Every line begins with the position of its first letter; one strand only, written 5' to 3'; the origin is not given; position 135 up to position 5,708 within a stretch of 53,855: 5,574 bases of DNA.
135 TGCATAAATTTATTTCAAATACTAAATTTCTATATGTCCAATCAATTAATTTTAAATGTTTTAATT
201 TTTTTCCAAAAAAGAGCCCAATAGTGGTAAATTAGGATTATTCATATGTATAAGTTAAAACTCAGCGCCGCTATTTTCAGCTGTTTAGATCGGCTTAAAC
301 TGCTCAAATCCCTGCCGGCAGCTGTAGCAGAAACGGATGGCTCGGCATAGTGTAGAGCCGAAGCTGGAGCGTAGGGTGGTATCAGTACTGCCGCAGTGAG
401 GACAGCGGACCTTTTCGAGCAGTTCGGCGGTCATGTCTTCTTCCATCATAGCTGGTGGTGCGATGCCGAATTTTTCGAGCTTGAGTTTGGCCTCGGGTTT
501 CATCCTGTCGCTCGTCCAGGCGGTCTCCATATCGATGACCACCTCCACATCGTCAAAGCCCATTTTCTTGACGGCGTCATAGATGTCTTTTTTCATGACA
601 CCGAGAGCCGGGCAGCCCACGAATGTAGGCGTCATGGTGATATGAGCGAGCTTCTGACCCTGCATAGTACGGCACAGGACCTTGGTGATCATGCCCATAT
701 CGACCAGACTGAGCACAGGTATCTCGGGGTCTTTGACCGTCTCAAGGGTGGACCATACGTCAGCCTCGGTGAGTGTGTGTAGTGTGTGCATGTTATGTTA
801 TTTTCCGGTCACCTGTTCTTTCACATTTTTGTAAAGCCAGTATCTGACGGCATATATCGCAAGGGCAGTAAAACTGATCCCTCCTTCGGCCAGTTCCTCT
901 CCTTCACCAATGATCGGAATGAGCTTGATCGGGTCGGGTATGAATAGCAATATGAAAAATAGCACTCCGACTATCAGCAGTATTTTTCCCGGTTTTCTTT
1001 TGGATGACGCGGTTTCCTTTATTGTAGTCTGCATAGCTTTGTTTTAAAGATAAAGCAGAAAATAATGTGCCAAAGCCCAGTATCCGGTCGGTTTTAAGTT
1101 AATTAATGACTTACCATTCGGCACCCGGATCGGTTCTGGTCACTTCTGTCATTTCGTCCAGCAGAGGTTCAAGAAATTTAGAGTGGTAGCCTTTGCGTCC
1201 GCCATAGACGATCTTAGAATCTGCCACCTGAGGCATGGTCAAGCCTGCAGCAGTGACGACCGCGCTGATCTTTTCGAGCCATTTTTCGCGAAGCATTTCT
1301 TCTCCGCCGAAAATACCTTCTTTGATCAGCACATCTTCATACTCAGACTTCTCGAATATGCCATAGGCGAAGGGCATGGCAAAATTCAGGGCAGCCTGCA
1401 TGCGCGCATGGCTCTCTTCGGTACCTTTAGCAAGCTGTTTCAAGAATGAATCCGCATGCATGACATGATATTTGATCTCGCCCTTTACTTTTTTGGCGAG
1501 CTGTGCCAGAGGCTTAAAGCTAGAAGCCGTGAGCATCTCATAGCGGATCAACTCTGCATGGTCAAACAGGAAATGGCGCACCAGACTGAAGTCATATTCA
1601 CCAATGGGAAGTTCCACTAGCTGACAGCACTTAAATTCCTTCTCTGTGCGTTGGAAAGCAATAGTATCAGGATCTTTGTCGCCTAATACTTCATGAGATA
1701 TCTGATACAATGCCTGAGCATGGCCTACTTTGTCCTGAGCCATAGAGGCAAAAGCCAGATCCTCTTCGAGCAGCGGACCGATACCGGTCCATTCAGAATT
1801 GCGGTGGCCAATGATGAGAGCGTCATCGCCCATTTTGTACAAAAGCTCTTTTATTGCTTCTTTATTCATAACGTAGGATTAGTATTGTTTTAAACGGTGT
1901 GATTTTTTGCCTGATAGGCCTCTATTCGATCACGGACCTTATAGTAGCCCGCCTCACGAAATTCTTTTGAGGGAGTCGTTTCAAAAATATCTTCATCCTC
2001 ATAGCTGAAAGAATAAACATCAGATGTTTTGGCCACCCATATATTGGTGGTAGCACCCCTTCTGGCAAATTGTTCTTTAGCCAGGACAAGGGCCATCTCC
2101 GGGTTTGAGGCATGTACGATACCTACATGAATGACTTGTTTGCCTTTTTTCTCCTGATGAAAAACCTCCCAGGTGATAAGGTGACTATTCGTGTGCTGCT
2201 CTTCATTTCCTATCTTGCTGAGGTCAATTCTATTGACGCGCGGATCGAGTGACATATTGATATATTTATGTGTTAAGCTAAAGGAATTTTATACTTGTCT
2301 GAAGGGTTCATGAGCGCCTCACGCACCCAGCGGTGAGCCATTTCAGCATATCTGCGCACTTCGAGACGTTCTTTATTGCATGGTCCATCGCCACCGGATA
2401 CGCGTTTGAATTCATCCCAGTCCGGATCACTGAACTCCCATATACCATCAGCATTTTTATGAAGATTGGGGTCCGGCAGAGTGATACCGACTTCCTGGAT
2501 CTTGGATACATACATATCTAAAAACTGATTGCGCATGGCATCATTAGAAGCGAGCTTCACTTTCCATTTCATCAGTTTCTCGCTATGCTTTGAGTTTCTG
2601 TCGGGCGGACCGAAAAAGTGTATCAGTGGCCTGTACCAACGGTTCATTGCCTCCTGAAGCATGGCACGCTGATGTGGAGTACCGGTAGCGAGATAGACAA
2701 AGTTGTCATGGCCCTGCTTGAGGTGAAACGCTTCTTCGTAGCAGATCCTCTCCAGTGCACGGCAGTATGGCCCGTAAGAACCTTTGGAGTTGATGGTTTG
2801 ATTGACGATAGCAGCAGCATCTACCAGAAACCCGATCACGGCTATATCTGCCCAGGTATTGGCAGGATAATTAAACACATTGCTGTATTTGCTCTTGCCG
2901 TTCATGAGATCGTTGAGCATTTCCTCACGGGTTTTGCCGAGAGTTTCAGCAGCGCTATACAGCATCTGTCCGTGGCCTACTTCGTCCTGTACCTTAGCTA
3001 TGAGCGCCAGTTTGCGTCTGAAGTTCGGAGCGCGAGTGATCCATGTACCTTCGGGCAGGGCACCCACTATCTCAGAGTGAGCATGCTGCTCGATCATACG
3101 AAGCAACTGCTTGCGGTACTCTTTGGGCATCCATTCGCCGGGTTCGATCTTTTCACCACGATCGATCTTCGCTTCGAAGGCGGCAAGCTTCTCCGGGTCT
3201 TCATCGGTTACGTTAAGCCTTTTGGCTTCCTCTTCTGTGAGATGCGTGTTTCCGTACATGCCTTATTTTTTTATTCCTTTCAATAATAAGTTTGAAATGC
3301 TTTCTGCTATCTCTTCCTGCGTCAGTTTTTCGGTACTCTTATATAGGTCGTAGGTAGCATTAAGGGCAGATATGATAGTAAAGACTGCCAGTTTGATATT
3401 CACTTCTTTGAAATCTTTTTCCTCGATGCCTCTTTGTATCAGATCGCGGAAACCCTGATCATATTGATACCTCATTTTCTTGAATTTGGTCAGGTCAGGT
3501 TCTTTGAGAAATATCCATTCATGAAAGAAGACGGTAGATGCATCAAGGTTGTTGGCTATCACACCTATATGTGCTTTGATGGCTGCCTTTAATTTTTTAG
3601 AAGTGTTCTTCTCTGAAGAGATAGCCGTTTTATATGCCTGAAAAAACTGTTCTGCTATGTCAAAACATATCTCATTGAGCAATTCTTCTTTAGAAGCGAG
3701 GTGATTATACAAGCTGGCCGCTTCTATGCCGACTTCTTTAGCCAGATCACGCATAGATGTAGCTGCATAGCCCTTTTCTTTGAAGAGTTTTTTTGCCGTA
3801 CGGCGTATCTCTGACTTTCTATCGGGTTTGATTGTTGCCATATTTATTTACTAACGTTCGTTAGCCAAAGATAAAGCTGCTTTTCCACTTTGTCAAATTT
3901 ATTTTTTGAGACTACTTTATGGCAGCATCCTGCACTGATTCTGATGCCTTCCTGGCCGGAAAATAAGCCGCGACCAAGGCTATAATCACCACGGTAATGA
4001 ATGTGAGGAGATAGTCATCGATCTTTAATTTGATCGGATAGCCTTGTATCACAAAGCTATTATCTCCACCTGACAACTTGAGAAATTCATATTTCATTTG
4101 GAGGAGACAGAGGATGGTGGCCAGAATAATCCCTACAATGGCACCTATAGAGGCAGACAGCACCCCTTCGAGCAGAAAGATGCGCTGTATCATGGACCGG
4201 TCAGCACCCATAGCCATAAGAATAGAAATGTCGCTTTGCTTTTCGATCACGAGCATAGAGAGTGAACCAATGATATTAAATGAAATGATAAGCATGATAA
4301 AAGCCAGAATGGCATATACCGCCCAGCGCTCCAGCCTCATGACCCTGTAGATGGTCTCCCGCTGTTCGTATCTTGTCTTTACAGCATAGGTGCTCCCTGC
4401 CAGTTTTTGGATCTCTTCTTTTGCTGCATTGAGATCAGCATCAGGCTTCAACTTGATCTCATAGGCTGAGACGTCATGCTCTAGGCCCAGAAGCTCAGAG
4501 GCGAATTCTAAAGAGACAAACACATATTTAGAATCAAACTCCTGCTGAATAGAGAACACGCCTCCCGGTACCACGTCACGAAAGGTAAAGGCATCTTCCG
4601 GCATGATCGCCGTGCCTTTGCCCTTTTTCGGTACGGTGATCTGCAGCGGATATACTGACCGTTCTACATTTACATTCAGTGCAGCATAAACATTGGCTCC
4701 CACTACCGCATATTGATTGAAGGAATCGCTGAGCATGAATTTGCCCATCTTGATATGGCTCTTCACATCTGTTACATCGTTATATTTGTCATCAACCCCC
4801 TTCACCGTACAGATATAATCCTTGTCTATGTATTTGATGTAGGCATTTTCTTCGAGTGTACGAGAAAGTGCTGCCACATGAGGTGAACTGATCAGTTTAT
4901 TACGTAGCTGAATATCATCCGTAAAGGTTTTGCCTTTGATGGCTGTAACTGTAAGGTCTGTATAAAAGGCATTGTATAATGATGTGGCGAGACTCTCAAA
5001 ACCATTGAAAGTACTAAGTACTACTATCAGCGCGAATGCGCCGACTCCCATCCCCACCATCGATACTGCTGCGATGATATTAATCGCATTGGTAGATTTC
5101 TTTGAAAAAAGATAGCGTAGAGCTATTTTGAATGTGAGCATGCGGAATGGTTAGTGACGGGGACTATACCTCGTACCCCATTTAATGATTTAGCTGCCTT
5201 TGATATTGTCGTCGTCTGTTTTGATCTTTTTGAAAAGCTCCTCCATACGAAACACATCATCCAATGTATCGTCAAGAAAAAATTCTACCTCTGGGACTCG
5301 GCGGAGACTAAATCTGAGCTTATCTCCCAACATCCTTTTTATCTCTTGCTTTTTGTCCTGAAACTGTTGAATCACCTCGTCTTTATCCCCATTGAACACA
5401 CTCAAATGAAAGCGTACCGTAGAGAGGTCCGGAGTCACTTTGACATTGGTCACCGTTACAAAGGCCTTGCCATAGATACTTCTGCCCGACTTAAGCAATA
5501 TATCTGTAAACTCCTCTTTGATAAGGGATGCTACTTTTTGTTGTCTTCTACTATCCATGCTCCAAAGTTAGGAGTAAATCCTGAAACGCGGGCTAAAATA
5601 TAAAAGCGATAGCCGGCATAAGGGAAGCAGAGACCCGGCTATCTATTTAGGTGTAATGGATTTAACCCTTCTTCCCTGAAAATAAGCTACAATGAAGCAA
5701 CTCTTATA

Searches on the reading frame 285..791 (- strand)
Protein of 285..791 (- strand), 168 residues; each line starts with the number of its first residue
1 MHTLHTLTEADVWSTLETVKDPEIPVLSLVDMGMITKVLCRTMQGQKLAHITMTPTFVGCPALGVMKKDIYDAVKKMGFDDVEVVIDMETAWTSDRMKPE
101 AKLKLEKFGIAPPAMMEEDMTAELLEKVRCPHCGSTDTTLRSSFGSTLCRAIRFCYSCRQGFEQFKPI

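Call 27: search_protein_families(library=pfam, proteins=[window:285-791:-])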
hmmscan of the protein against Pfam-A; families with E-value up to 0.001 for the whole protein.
window:285-791:- (168 aa): 2 families
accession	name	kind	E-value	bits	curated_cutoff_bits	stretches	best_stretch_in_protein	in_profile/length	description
PF23451.1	Zn_ribbon_PaaD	-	6.6e-19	67.7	27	1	125-166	12-53/53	PaaD zinc beta ribbon domain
PF01883.24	FeS_assembly_P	-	8.7e-14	52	23.5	1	9-84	1-71/73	Iron-sulfur cluster assembly protein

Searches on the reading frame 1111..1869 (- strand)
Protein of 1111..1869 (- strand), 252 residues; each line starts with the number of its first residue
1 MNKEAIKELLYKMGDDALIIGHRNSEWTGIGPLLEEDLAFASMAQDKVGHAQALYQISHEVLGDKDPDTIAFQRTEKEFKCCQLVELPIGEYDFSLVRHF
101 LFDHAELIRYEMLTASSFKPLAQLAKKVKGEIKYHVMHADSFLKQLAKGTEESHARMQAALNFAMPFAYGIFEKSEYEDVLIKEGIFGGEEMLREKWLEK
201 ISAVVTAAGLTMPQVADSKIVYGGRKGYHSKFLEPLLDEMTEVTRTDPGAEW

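Call 27: search_protein_families(library=pfam, proteins=[window:1111-1869:-])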
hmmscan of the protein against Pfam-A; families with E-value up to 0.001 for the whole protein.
window:1111-1869:- (252 aa): 1 family
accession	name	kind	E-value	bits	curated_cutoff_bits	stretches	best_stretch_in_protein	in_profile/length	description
PF05138.18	PaaA_PaaC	-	1.5e-72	244.4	28.5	1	3-252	15-263/263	Phenylacetic acid catabolic protein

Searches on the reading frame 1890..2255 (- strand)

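Call 29: search_protein_families(library=pfam, proteins=[window:1890-2255:-])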
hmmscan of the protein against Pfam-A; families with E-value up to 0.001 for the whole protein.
window:1890-2255:- (121 aa): 1 family
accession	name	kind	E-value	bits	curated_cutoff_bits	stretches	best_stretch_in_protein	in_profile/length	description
PF06243.16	PaaB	-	1.8e-21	76.6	27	1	28-110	4-87/89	Phenylacetic acid degradation B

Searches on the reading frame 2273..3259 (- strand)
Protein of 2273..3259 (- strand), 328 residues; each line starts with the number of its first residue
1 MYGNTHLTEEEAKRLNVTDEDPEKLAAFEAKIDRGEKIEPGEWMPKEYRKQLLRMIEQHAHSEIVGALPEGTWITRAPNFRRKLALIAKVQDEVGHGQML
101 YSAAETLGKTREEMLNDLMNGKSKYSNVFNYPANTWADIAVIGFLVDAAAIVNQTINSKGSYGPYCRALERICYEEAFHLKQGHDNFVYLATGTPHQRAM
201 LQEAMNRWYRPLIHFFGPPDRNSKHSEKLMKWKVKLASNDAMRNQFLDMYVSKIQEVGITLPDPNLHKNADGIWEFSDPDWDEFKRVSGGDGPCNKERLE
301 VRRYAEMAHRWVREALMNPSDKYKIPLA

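Call 27: search_protein_families(library=pfam, proteins=[window:2273-3259:-])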
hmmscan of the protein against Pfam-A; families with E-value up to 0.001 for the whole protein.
window:2273-3259:- (328 aa): 1 family
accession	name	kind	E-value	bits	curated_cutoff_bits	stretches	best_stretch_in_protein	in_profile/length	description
PF05138.18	PaaA_PaaC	-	2.3e-77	260.2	28.5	1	38-296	4-248/263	Phenylacetic acid catabolic protein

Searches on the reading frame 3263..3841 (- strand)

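Call 27: search_protein_families(library=pfam, proteins=[window:3263-3841:-])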
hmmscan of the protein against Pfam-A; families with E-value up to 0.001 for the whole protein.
window:3263-3841:- (192 aa): 3 families
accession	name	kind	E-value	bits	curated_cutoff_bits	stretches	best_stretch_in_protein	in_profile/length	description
PF17932.6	TetR_C_24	-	1.7e-23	83.5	26.4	1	79-190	3-114/114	Tetracyclin repressor-like, C-terminal domain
PF00440.29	TetR_N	-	1.8e-15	56.8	24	1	12-58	1-47/47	Bacterial regulatory proteins, tetR family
PF13022.12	HTH_Tnp_1_2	-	0.00023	21.7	27.9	1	14-74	13-71/122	Helix-turn-helix of insertion element transposase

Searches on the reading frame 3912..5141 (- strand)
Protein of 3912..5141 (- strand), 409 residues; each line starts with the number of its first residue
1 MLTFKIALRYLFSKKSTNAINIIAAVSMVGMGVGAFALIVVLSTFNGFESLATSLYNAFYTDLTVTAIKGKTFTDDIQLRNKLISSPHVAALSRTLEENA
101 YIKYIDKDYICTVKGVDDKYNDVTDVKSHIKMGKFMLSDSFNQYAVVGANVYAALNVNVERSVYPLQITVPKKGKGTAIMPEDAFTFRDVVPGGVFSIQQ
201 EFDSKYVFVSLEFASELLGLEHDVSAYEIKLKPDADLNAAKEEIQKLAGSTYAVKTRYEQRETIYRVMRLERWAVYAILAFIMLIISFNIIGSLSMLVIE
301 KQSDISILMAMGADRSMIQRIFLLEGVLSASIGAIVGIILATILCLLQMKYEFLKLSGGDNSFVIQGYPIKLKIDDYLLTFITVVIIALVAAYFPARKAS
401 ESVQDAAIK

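Call 27: search_protein_families(library=pfam, proteins=[window:3912-5141:-])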
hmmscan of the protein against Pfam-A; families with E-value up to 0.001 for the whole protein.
window:3912-5141:- (409 aa): 2 families
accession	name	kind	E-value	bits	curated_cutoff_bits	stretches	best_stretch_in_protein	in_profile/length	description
PF02687.27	FtsX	-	2.1e-13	50.8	25.5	1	277-400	2-116/120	FtsX-like permease C-terminal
PF12704.14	MacB_PCD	-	2.8e-11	44.5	27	1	25-246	2-206/207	MacB-like periplasmic core domain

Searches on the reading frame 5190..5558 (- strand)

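Call 27: search_protein_families(library=pfam, proteins=[window:5190-5558:-])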
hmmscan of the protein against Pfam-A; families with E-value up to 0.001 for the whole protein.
window:5190-5558:- (122 aa): 1 family
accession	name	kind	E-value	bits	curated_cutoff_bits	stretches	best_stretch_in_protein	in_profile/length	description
PF02033.23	RBFA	-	5.6e-23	81.7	34.7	1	5-109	1-105/105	Ribosome-binding factor A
